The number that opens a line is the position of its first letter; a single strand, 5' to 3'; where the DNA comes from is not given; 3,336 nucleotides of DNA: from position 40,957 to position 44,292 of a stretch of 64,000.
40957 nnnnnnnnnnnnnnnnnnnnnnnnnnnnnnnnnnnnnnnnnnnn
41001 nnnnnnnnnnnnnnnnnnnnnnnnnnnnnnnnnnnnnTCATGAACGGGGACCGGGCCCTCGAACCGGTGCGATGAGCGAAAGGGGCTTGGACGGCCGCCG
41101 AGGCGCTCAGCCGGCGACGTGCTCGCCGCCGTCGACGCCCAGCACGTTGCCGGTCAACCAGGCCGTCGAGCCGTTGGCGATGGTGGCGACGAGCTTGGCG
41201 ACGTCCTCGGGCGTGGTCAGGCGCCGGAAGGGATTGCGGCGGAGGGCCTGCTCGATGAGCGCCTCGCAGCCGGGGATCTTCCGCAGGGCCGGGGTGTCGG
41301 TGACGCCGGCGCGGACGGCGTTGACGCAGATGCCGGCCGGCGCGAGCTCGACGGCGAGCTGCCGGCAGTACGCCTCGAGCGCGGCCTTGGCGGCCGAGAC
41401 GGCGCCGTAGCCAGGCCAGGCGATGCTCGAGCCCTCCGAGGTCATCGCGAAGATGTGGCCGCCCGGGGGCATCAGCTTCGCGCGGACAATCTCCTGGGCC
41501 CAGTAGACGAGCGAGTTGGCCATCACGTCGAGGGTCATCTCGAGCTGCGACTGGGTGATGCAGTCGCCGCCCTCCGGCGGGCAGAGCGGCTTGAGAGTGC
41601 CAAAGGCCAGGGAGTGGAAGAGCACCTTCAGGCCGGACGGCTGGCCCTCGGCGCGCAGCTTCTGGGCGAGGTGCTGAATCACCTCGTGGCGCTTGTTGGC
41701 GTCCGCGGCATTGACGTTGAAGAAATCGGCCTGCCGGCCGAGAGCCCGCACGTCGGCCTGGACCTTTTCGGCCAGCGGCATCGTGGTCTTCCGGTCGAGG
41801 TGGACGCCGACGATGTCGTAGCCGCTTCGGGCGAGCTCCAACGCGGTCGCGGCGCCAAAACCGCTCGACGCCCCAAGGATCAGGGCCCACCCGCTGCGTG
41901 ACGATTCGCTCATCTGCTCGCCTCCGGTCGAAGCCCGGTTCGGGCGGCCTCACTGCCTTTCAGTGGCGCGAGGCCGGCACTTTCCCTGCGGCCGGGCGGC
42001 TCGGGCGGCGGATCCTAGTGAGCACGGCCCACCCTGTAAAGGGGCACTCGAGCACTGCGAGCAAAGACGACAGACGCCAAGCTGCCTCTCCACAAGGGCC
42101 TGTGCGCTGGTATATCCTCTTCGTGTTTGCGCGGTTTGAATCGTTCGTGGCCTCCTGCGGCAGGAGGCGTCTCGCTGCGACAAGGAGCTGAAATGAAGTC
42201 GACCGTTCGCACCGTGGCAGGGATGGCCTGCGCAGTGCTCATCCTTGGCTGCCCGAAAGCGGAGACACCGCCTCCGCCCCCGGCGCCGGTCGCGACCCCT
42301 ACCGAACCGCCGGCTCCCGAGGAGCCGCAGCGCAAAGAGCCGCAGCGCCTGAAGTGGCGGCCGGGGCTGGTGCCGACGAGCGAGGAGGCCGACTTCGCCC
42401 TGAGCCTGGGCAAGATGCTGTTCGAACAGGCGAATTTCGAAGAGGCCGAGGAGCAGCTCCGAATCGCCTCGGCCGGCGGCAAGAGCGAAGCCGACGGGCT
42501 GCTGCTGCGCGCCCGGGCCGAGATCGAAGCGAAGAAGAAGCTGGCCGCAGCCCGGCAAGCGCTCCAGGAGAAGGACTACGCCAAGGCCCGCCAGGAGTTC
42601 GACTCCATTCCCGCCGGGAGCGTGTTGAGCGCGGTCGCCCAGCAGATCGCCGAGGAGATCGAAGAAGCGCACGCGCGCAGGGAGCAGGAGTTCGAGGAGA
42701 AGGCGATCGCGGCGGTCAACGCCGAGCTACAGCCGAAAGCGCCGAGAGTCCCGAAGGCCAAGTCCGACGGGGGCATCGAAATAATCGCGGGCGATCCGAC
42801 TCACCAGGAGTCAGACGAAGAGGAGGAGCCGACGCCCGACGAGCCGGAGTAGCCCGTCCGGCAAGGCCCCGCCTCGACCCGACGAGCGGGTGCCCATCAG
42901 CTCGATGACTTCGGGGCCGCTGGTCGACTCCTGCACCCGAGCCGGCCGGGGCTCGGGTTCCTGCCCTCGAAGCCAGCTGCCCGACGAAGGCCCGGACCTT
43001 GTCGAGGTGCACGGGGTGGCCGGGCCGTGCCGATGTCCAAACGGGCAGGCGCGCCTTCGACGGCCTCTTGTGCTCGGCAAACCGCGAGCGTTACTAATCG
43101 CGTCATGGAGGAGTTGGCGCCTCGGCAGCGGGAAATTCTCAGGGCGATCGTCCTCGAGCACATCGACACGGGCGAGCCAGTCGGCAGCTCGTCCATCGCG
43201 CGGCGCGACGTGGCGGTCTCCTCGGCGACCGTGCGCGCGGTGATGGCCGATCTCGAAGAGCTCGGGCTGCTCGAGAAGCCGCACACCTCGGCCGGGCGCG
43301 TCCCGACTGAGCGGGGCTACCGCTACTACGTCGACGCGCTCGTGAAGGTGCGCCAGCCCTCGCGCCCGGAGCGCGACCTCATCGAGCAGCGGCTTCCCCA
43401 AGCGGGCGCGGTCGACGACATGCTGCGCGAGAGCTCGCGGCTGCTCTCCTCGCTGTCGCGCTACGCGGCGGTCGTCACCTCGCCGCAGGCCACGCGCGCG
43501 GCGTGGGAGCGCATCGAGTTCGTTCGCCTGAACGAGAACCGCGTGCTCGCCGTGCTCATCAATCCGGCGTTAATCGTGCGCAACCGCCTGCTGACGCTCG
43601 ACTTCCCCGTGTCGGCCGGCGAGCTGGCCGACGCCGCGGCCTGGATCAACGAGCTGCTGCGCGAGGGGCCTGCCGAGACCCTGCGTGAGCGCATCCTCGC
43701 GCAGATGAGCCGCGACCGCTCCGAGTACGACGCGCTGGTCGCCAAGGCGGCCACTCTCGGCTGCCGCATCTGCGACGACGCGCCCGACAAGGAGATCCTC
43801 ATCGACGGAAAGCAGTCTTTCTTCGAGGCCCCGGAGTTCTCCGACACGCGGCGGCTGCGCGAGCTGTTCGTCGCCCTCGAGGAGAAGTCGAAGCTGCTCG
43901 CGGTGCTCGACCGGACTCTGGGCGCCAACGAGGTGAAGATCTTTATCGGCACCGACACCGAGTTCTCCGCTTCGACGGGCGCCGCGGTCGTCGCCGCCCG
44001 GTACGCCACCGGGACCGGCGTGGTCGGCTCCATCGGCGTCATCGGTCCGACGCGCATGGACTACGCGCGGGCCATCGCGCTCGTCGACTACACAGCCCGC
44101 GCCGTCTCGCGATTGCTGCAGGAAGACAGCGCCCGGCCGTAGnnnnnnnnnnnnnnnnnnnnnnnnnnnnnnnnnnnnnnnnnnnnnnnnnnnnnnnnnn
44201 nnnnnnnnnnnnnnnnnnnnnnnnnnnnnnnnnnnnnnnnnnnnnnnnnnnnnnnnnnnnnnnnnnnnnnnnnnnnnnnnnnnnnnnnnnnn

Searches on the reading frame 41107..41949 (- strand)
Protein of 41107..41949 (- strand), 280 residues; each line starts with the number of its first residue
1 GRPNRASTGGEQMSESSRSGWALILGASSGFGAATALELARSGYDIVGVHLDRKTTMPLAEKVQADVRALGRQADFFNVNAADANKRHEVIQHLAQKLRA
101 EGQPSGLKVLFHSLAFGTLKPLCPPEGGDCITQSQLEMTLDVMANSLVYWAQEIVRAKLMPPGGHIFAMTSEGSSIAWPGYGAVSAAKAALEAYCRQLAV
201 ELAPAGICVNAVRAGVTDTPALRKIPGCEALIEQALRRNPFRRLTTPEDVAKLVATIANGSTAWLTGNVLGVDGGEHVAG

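Call 22: search_protein_families(library=pfam, proteins=[window:41107-41949:-], max_evalue=0.001)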
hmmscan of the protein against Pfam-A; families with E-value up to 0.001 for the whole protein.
window:41107-41949:- (280 aa): 3 families
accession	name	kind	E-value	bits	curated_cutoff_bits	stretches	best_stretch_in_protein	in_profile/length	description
PF13561.12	adh_short_C2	-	2e-44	152.4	27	1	26-276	1-235/236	Enoyl-(Acyl carrier protein) reductase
PF00106.31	adh_short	-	2.4e-23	83.1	26.6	1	21-224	2-189/195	short chain dehydrogenase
PF12242.14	Eno-Rase_NADH_b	-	0.0002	21.5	23.4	1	21-55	42-77/79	NAD(P)H binding domain of trans-2-enoyl-CoA reductase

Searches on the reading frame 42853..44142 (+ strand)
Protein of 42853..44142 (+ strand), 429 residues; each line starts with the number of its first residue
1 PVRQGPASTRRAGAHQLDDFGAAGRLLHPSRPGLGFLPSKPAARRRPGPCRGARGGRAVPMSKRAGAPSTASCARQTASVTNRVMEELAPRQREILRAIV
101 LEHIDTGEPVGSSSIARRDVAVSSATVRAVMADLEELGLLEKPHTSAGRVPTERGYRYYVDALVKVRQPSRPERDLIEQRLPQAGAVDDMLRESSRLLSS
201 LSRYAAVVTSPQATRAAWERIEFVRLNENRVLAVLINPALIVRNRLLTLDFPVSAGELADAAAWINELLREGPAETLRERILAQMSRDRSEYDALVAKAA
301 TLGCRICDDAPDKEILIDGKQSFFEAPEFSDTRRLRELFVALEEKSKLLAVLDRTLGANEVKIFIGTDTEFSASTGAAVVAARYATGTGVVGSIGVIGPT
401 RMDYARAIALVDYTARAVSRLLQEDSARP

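Call 22: search_protein_families(library=pfam, proteins=[window:42853-44142:+], max_evalue=0.001)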
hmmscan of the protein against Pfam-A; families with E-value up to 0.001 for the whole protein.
window:42853-44142:+ (429 aa): 2 families
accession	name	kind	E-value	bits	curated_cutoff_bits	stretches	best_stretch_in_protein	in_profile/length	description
PF01628.27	HrcA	-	7.7e-55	186.6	22.2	1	188-408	1-215/215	HrcA protein C terminal domain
PF03444.21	HrcA_DNA-bdg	-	0.00013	22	21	1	87-157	1-71/79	Winged helix-turn-helix transcription repressor, HrcA DNA-binding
